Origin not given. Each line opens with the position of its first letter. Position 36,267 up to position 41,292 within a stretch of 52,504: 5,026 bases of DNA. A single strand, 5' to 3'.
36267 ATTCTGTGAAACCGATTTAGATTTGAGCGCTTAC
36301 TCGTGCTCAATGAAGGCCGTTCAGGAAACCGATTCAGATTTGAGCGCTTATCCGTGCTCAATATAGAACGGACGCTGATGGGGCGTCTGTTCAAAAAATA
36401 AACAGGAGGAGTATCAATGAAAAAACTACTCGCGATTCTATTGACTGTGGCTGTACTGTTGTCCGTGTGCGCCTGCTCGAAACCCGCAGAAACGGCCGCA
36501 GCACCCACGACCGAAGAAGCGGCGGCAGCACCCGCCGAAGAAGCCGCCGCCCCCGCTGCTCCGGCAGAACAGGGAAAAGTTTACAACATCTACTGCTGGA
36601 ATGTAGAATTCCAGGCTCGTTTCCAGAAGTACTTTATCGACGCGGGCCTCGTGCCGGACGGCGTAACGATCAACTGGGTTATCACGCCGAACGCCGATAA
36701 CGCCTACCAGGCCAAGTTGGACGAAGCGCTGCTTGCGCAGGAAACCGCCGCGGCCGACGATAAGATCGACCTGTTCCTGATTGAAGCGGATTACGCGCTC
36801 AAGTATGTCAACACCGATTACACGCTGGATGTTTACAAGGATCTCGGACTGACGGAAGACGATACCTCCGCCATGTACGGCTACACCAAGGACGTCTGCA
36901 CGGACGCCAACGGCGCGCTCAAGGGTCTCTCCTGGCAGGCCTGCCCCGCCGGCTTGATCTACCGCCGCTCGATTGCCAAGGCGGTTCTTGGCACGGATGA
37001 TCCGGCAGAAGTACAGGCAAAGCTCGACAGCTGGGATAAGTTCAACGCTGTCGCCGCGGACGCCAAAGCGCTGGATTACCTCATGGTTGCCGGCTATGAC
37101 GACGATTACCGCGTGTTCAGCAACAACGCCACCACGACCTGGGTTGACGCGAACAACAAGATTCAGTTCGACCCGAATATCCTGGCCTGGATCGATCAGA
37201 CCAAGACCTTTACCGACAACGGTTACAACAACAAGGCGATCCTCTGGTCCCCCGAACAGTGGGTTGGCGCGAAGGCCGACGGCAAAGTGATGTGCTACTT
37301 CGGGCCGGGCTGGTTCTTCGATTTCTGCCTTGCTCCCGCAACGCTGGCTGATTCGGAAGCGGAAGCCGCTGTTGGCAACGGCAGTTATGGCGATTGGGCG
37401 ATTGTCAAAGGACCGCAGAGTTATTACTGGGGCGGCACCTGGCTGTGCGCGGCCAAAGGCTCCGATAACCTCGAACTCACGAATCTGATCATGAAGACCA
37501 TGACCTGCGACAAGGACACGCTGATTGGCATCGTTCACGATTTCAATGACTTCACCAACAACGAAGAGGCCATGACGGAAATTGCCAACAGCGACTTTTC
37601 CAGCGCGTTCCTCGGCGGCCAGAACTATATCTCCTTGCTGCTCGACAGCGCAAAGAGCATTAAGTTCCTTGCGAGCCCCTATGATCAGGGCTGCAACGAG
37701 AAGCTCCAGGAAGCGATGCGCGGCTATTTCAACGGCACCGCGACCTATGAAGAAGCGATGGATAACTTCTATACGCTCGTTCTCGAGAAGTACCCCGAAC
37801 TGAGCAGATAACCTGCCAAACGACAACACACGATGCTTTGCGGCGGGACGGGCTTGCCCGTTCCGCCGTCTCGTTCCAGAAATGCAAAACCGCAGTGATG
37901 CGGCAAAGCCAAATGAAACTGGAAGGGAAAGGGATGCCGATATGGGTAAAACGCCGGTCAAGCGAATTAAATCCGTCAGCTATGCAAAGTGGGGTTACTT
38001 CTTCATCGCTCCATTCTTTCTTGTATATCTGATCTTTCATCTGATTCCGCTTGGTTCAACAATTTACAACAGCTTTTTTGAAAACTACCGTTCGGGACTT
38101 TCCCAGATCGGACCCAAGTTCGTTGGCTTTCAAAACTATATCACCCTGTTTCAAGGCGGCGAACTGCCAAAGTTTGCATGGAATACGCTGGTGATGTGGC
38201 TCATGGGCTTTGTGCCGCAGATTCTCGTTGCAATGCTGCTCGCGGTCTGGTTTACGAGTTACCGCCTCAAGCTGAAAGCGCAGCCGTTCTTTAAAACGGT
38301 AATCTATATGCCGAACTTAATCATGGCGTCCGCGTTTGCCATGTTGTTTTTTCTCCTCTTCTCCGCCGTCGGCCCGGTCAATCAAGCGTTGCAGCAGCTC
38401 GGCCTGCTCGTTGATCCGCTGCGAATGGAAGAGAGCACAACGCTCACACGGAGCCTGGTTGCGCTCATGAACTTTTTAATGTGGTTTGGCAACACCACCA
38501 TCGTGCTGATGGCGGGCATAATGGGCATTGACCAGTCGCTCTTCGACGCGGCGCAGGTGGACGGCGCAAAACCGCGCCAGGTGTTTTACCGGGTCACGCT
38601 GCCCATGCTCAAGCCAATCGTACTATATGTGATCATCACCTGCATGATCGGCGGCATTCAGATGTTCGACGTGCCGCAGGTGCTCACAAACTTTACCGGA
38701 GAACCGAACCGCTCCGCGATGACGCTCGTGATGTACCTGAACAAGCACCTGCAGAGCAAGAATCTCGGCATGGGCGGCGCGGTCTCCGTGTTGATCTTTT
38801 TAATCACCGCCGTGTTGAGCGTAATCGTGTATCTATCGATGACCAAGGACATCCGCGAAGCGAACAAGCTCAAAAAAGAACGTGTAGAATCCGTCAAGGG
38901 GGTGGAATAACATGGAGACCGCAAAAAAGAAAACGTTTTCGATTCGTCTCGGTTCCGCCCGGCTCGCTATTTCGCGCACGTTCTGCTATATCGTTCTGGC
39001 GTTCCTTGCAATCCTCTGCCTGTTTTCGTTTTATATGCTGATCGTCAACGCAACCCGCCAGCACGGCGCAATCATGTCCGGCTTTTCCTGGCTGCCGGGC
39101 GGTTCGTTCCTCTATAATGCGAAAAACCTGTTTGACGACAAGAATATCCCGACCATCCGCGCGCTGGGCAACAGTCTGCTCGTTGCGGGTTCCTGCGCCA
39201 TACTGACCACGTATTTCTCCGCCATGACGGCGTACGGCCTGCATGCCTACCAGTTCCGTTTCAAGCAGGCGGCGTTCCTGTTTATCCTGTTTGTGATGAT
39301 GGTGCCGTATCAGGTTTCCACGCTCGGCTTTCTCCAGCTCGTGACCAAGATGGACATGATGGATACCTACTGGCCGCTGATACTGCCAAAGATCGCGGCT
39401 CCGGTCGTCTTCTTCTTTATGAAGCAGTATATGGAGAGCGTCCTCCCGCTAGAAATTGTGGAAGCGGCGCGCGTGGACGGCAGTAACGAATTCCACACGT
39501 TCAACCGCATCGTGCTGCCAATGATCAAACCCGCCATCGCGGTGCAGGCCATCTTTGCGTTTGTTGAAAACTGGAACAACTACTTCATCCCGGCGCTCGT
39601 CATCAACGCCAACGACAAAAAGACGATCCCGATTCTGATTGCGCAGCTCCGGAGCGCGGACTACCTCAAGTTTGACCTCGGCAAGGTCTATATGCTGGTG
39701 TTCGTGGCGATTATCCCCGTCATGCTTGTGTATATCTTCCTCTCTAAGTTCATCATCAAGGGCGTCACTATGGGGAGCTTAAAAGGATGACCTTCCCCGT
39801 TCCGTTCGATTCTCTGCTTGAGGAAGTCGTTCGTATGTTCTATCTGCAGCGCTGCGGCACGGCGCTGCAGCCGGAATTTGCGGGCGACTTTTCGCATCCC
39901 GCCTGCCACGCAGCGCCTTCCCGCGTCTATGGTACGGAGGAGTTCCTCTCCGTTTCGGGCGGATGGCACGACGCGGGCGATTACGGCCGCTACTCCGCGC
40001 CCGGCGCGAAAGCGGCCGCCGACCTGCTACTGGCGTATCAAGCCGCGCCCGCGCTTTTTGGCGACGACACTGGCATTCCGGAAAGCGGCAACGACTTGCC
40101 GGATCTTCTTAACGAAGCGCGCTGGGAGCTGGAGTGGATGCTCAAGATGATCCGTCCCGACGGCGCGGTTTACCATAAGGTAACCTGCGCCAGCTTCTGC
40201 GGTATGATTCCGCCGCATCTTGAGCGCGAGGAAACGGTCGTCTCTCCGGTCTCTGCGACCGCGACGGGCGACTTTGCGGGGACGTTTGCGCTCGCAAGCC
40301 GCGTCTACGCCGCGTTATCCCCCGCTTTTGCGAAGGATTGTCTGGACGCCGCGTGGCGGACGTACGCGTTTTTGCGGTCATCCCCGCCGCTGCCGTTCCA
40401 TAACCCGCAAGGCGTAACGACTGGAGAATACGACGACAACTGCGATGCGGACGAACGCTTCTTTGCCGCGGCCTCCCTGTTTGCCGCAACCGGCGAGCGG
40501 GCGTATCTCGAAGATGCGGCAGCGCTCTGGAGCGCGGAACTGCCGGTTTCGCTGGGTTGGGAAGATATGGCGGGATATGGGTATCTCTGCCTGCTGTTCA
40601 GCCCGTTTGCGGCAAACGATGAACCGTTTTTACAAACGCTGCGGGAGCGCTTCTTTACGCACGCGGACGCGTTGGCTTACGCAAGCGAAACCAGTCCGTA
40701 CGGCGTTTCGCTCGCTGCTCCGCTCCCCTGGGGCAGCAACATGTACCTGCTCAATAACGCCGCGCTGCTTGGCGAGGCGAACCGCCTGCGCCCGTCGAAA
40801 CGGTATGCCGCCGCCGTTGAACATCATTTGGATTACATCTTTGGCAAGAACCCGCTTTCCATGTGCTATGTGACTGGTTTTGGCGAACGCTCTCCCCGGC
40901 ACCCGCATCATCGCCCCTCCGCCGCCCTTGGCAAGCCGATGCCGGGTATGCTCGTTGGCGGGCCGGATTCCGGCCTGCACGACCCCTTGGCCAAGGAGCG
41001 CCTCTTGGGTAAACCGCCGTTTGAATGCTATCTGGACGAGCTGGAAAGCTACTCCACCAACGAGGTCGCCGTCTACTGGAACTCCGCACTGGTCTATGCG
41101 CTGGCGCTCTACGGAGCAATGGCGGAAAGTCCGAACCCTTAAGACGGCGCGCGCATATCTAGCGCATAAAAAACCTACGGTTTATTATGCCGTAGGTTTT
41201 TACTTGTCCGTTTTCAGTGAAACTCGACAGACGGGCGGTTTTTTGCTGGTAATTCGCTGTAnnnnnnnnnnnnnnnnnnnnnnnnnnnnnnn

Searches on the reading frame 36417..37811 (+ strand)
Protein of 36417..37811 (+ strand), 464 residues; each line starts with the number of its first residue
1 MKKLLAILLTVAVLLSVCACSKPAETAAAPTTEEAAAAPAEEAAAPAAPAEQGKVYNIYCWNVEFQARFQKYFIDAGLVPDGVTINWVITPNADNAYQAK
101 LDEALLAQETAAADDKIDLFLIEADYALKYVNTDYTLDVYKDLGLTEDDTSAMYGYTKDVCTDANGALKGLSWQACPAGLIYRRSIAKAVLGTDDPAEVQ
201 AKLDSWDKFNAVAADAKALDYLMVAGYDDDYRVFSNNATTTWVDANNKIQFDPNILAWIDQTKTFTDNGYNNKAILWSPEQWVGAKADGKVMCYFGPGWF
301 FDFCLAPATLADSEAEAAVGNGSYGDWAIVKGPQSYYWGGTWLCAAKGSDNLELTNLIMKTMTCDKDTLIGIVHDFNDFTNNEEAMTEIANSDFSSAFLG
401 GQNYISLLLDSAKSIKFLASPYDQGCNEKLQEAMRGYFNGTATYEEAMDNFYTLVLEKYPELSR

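Call 7: search_protein_families(library=pfam, proteins=[window:36417-37811:+], max_evalue=0.001)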
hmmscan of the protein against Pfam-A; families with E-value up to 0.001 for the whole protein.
window:36417-37811:+ (464 aa): 0 families

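Call 21: search_protein_families(library=pfam, proteins=[window:36417-37811:+], max_evalue=0.01)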
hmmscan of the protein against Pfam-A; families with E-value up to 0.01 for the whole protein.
window:36417-37811:+ (464 aa): 0 families

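Call 50: search_solved_structures(query=window:36417-37811:+, max_evalue=0.01)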
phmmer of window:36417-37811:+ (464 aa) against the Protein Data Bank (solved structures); distinct sequences matched with E-value up to 0.01: 0.

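Call 63: search_protein_families(library=ncbifam, proteins=[window:36417-37811:+], max_evalue=0.01)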
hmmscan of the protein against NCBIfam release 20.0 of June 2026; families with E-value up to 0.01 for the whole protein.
window:36417-37811:+ (464 aa): 1 family
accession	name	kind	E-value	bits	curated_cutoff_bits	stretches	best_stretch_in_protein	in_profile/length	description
NF033636.1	acid_shock_Asr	equivalog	0.0072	17.1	50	0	1-51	1-45/119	acid resistance repetitive basic protein Asr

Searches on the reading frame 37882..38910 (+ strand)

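Call 7: search_protein_families(library=pfam, proteins=[window:37882-38910:+], max_evalue=0.001)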
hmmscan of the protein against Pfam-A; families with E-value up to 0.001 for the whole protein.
window:37882-38910:+ (342 aa): 1 family
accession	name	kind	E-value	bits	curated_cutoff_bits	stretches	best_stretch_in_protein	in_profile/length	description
PF00528.27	BPD_transp_1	-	9.3e-12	45.5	26.4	1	114-320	2-175/184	Binding-protein-dependent transport system inner membrane component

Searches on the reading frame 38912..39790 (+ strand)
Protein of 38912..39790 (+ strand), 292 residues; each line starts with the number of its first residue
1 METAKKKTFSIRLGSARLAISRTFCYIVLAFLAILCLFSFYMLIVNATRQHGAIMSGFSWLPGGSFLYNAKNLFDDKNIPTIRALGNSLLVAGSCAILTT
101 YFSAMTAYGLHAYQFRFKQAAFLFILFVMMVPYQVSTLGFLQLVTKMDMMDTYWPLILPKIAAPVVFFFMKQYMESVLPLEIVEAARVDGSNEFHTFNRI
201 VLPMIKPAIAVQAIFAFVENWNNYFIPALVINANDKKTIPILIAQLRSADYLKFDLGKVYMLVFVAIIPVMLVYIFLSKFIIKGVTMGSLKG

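Call 7: search_protein_families(library=pfam, proteins=[window:38912-39790:+], max_evalue=0.001)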
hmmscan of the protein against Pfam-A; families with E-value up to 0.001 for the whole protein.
window:38912-39790:+ (292 aa): 1 family
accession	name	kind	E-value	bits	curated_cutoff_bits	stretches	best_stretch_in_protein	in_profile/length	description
PF00528.27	BPD_transp_1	-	5.5e-15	56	26.4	1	113-276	12-174/184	Binding-protein-dependent transport system inner membrane component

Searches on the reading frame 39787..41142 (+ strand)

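Call 7: search_protein_families(library=pfam, proteins=[window:39787-41142:+], max_evalue=0.001)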
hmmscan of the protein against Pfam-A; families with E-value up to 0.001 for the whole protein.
window:39787-41142:+ (451 aa): 1 family
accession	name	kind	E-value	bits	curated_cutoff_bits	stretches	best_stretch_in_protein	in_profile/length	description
PF00759.25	Glyco_hydro_9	-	1.5e-90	305.1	27.7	1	8-439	2-444/444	Glycosyl hydrolase family 9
